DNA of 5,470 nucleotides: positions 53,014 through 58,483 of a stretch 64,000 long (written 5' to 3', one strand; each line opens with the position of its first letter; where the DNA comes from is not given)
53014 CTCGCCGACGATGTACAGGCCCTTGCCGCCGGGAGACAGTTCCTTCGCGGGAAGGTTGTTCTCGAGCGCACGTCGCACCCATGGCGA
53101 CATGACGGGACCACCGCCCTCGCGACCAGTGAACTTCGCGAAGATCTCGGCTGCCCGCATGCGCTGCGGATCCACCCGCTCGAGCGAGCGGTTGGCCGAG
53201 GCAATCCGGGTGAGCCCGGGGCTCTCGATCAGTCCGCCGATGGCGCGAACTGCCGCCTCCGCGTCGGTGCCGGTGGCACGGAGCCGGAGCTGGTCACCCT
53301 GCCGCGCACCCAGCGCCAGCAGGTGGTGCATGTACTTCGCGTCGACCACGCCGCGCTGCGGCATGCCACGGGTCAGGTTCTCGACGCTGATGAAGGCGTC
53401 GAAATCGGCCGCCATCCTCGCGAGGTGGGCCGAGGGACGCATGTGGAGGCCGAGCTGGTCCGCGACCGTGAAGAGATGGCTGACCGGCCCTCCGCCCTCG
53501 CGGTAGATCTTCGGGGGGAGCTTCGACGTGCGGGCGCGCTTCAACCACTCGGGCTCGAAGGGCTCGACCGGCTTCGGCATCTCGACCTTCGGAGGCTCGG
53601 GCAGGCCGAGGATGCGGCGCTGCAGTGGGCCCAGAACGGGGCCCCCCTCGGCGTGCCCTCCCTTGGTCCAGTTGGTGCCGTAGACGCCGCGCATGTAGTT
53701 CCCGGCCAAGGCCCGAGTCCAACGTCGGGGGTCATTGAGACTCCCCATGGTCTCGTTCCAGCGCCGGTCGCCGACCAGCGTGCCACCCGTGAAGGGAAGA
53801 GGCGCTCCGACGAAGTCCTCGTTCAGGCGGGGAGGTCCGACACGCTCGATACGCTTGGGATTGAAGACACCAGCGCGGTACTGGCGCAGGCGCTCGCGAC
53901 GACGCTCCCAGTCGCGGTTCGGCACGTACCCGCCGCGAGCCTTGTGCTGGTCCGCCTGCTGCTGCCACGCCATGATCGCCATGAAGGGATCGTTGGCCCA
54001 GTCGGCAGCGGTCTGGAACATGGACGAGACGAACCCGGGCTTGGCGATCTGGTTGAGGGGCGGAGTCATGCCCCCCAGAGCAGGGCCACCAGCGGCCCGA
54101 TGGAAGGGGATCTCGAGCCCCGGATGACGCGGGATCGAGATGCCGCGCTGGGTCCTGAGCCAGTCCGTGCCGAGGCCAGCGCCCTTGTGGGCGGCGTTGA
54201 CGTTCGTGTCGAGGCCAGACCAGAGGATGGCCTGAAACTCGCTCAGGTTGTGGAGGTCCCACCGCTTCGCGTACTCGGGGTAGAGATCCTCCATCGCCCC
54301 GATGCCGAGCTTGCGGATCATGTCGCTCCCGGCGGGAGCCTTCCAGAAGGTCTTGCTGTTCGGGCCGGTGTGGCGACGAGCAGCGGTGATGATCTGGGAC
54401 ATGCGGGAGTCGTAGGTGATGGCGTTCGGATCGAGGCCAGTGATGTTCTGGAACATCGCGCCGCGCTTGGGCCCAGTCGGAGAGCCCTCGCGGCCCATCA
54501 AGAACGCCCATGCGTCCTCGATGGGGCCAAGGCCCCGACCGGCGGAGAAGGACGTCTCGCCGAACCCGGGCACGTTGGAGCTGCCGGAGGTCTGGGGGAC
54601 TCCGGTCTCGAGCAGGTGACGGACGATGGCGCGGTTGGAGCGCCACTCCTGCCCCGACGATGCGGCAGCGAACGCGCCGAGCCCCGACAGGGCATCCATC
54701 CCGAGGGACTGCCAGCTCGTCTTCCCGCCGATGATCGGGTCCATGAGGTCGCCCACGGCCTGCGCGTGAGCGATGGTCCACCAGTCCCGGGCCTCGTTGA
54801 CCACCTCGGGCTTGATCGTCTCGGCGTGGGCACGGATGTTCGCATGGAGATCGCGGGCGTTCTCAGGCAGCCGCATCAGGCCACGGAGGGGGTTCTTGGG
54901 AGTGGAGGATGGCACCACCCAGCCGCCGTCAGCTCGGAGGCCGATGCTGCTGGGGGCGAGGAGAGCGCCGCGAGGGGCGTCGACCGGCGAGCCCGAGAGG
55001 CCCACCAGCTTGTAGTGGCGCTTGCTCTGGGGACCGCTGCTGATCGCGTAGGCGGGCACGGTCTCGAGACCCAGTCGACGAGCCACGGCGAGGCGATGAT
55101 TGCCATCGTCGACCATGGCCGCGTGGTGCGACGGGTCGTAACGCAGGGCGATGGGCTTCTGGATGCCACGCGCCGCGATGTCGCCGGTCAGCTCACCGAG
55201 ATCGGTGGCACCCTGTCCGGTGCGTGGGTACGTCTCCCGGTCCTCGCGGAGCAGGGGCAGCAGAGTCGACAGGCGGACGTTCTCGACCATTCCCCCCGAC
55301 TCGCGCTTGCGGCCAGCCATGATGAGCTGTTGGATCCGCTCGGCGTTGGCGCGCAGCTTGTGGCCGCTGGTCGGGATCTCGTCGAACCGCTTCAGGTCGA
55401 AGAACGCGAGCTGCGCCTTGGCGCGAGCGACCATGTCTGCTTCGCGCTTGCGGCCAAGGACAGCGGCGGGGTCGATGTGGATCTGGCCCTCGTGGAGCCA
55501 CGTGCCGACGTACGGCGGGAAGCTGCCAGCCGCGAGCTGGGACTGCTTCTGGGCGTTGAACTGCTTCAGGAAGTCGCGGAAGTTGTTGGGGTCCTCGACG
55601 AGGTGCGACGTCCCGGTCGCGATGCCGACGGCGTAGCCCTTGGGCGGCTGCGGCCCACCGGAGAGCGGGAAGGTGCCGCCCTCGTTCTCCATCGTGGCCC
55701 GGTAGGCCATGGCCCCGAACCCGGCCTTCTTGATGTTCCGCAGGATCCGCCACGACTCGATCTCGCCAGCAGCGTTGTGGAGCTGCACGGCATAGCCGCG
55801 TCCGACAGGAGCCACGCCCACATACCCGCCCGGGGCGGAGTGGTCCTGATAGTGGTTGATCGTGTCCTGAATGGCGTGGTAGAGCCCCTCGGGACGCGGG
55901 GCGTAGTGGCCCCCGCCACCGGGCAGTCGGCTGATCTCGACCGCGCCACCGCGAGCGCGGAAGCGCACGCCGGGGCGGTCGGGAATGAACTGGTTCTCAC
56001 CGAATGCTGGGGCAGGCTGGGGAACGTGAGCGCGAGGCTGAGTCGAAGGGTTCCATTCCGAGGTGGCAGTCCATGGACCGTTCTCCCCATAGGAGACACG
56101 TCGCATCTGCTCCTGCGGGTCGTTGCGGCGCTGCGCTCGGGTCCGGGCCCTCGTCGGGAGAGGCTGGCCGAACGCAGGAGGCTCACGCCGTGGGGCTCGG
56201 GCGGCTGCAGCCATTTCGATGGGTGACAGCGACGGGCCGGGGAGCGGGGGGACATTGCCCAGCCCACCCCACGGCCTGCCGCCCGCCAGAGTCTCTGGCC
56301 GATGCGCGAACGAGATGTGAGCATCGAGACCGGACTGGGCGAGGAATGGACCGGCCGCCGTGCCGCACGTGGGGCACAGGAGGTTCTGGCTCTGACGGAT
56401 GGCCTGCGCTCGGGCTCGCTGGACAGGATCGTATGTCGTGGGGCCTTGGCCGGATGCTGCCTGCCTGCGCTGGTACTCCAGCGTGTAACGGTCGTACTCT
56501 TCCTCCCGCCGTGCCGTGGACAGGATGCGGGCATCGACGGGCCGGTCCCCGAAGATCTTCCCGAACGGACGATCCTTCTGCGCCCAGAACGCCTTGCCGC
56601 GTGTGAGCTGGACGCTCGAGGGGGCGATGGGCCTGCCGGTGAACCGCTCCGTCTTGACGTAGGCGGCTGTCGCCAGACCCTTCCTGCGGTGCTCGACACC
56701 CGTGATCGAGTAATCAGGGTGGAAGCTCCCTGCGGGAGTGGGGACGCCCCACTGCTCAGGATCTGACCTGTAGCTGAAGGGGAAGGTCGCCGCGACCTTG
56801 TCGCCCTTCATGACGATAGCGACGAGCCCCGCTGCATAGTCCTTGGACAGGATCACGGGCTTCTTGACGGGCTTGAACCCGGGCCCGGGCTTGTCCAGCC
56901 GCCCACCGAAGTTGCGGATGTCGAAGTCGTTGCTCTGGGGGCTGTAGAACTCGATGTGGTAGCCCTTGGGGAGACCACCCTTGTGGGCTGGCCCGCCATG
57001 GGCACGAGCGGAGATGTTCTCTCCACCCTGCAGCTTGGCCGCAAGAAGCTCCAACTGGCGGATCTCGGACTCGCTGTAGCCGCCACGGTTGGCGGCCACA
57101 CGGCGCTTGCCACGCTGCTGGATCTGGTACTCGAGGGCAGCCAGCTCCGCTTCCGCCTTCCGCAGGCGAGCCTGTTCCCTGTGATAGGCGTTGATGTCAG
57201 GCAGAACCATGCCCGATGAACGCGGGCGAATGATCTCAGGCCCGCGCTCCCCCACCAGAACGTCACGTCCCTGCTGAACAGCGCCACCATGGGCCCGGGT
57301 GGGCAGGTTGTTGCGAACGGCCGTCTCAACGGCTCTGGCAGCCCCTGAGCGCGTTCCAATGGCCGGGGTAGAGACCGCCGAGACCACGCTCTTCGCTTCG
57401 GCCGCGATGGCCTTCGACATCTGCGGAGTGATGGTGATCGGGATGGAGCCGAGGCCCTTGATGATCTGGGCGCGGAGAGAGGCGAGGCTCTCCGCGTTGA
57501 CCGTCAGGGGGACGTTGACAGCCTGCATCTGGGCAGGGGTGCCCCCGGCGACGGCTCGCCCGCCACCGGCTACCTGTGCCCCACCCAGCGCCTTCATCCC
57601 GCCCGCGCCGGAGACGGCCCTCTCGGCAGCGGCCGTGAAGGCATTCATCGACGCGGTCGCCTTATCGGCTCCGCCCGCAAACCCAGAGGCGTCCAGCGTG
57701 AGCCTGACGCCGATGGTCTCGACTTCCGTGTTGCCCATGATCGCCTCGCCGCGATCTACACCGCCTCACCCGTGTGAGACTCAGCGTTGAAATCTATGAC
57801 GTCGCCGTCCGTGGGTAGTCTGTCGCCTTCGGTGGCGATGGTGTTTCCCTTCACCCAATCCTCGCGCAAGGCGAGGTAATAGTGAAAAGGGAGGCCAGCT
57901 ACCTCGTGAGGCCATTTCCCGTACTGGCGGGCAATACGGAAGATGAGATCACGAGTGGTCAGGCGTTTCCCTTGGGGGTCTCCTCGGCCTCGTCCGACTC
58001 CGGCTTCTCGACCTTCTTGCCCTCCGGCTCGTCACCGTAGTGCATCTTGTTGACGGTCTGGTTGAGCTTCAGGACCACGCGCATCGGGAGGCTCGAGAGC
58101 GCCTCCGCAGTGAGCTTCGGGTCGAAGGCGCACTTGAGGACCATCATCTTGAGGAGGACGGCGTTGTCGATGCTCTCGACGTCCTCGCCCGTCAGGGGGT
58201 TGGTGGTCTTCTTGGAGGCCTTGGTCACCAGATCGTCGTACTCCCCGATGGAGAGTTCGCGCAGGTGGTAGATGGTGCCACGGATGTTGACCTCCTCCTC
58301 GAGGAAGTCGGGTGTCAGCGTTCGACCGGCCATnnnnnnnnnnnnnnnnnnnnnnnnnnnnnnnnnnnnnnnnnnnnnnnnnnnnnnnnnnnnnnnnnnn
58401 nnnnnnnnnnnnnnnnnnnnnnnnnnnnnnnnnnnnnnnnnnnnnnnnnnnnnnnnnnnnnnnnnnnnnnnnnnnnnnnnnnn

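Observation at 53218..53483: HPr (PTS phosphocarrier)-like domain embedded in a phage tail protein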

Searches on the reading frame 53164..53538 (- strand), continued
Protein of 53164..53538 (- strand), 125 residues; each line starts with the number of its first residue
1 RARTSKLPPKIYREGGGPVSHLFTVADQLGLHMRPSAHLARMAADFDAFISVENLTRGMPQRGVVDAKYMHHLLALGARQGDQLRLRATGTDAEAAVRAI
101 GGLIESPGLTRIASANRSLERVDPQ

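Call 81: list_cluster_members(proteins=[P0028, P0033, P0034, P0039, P0041, P0048, P0052, P0001, P0004, P0027])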
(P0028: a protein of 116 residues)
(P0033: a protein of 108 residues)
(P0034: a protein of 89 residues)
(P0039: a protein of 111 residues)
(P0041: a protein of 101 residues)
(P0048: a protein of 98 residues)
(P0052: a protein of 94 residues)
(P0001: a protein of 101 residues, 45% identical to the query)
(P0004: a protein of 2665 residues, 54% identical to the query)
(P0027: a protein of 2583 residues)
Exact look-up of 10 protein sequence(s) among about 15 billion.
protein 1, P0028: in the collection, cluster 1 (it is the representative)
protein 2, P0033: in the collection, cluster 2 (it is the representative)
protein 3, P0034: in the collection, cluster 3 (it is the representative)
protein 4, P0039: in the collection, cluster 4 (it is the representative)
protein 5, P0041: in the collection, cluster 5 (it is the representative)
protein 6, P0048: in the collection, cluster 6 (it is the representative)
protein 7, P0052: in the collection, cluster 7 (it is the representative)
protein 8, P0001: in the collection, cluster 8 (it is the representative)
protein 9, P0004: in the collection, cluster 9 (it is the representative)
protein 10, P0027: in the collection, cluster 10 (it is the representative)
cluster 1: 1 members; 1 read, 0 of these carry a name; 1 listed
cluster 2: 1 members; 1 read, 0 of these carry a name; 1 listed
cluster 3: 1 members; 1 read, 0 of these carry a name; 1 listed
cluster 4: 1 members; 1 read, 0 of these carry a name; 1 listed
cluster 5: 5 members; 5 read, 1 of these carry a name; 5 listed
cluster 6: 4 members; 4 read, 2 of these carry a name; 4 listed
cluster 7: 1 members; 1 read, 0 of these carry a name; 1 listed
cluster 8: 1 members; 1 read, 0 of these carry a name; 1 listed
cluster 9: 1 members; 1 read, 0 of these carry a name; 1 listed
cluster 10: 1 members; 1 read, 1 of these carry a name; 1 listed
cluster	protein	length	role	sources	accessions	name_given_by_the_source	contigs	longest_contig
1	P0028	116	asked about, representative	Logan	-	-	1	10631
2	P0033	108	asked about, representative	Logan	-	-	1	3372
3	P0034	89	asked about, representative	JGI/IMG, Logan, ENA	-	-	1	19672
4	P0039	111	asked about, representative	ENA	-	-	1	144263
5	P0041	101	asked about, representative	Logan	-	-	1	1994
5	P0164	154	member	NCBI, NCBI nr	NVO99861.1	HPr family phosphocarrier protein, partial [Photobacterium damselae subsp. damselae] | HPr family phosphocarrier protein [Photobacterium damselae subsp. damselae]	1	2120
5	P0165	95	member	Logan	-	-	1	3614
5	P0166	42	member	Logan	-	-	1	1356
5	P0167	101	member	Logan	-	-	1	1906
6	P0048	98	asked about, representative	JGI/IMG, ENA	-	-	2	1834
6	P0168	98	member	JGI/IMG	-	phosphotransferase system HPr (HPr) family protein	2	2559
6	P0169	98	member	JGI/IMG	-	phosphotransferase system HPr (HPr) family protein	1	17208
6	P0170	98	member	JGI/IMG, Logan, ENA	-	-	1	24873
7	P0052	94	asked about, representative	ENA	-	-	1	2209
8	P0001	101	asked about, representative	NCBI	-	-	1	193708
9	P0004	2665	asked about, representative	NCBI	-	-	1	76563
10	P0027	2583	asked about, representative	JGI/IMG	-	phosphotransferase system HPr (HPr) family protein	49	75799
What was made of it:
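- Tried and rejected: Cluster look-ups gave no organism names (call 81).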

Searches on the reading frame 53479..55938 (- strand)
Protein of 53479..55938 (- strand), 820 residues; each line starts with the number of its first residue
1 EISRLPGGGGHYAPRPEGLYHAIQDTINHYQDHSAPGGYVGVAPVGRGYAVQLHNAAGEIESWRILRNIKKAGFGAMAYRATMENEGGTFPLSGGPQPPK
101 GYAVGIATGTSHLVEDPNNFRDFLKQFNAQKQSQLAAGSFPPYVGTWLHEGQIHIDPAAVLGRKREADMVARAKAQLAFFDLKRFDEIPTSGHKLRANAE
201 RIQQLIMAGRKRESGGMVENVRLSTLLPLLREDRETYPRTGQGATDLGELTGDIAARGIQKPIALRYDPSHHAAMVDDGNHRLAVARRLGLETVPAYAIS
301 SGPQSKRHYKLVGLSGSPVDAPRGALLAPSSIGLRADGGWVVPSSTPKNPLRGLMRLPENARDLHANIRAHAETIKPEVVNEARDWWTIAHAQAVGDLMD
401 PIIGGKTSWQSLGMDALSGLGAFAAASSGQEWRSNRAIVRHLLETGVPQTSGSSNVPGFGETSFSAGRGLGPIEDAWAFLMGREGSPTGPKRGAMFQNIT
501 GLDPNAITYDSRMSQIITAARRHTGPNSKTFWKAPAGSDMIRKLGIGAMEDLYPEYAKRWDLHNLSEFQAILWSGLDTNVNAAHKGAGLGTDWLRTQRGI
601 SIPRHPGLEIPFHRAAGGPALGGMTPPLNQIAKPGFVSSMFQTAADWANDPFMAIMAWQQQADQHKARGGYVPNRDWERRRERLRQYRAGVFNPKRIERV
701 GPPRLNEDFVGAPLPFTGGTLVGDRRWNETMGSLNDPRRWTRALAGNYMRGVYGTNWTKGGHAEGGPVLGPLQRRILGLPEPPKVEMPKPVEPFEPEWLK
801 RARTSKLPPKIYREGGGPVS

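Call 42: search_protein_families(library=ncbifam, proteins=[window:53479-55938:-], max_evalue=1)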
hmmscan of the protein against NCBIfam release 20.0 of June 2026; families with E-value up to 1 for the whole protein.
window:53479-55938:- (820 aa): 3 families
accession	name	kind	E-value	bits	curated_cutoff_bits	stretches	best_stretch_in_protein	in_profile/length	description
TIGR00180.1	parB_part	domain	0.012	15.4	58.45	1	235-296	17-79/186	ParB/RepB/Spo0J family partition protein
TIGR04285.1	nucleoid_noc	exception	0.052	12.9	315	1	236-297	15-74/255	nucleoid occlusion protein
NF053625.1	SerKinSerKArch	equivalog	0.23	10.6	380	1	247-299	35-88/244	ADP-dependent L-serine kinase SerK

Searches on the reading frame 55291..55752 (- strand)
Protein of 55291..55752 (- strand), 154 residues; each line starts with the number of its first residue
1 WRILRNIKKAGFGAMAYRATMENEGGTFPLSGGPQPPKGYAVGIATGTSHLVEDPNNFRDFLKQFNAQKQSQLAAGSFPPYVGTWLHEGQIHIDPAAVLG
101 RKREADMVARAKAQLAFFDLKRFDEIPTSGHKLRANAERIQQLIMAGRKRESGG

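Call 73: predict_structure(alignment_id=A3)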
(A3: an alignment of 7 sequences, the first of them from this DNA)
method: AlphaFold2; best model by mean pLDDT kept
length: 154 residues; sequences in the alignment: 7
mean_pLDDT: 66.9   pTM: 0.64
mean pLDDT of the five models: 66.9, 46.0, 45.0, 44.5, 40.7
residues with pLDDT >= 90: 15; 70-90: 54; 50-70: 48; < 50: 37
segments of 3 or more residues with pLDDT < 50: 1-9, 102-113, 128-136, 148-154
pLDDT, mean of each block of 10 residues (from residue 1): 45 82 80 67 68 92 91 76 84 78 41 53 55 49 52 40
secondary structure, 60 per line:
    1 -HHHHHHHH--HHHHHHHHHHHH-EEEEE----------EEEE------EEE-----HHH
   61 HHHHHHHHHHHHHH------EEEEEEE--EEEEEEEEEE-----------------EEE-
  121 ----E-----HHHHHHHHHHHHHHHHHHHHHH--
elements in order: H2-9 H12-23 E25-29 E40-43 E50-52 H58-74 E81-87 E90-99 E117-119 H131-152

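Call 79: fold_search(model_id=the predicted structure, library=pdb)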
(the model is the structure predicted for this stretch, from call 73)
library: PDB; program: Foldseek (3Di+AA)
matches with E <= 10: 414; with E <= 0.001: 0
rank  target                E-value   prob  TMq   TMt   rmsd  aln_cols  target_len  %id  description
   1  3c84_D                3.9e-01  0.04  0.12  0.10  14.5        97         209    9  Crystal structure of a complex of AChBP from aplysia californica and the neonicotinoid thiacloprid (released 2008-05-20)
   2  2bys_E                4.9e-01  0.04  0.12  0.10  14.7        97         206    9  CRYSTAL STRUCTURE OF ACHBP FROM APLYSIA CALIFORNICA IN complex with lobeline (released 2005-10-05)
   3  2pgz_E                5.2e-01  0.04  0.12  0.10  14.6        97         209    9  Crystal structure of Cocaine bound to an ACh-Binding Protein (released 2007-07-03)
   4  5tvc_B                5.9e-01  0.04  0.12  0.10  14.5        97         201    9  Crystal structure of a chimeric acetylcholine binding protein from Aplysia californica (Ac-AChBP) containing loop C fr (released 2016-11-30)
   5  2byn_D                5.9e-01  0.04  0.15  0.12  15.0       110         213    8  Crystal structure of apo AChBP from Aplysia californica (released 2005-10-05)
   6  4zk4_B                6.3e-01  0.03  0.12  0.10  14.6        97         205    9  Crystal structure of a chimeric acetylcholine binding protein from Aplysia californica (Ac-AChBP) containing loop C fr (released 2015-05-13)
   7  5kzu_A                6.3e-01  0.03  0.12  0.10  14.6        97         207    9  Crystal structure of an acetylcholine binding protein from Aplysia californica (Ac-AChBP) in complex with click chemis (released 2016-11-02)
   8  3gua_A                6.3e-01  0.03  0.12  0.09  14.6        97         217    9  Sulfates bound in the vestibule of AChBP (released 2009-07-14)
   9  2pgz_B                6.7e-01  0.03  0.12  0.09  14.5        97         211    9  Crystal structure of Cocaine bound to an ACh-Binding Protein (released 2007-07-03)
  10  2wnc_C                6.7e-01  0.03  0.12  0.10  14.5        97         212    9  Crystal structure of Aplysia ACHBP in complex with tropisetron (released 2009-09-01)
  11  6gre_B                8.0e-01  0.07  0.19  0.16   8.9        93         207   13  Crystal structure of the tandem DUF26 ectodomain from the Arabidopsis thaliana cysteine-rich receptor-like protein PDL (released 2018-12-26)
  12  2y7y_B                8.5e-01  0.03  0.15  0.12  15.0       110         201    7  APLYSIA CALIFORNICA ACHBP IN APO STATE (released 2011-03-23)
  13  5yk3_D                9.5e-01  0.05  0.15  0.22  11.7        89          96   11  human Ragulator complex (released 2019-01-23)
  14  4wv9_D                9.5e-01  0.03  0.15  0.12  15.0       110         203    8  Crystal structure of acetylcholine binding protein (AChBP) from Aplysia Californica in complex with click chemistry co (released 2015-04-22)
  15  3c79_C                9.5e-01  0.03  0.12  0.10  14.6        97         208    9  Crystal structure of Aplysia californica AChBP in complex with the neonicotinoid imidacloprid (released 2008-05-20)
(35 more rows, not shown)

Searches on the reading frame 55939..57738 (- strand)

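Call 42: search_protein_families(library=ncbifam, proteins=[window:55939-57738:-], max_evalue=1)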
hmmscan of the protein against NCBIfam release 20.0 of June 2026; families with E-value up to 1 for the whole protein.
window:55939-57738:- (600 aa): 1 family
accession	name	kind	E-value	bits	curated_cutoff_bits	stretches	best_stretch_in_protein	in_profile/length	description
NF038384.1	zinc_YnfU_fam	subfamily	0.1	12.2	36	1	444-460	30-46/52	YnfU family zinc-binding protein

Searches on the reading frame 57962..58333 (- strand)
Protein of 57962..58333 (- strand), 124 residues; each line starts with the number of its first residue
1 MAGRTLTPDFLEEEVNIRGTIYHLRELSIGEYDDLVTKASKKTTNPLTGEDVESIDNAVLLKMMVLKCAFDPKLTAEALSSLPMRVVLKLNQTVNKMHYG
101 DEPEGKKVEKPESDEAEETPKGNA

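Call 14: search_protein_families(library=phrogs, proteins=[window:57962-58333:-], max_evalue=0.001)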
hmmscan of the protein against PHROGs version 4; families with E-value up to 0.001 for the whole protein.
window:57962-58333:- (124 aa): 1 family
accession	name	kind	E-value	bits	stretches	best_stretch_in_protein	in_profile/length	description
phrog_344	-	tail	0.0007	20.7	0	7-113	18-129/137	tail assembly chaperone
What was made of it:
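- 57959..58333 (-): Tail assembly chaperone G-like gene (124 aa). phrog_344 'tail assembly chaperone' at E = 7e-4 (call 14).
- On Siphovirus tape-measure protein: Major tail gene at 58740..59165 and chaperone at 57959..58333 (call 14).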

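Call 15: search_protein_families(library=pfam, proteins=[window:57962-58333:-], max_evalue=0.01)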
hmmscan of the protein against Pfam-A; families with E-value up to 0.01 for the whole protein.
window:57962-58333:- (124 aa): 0 families
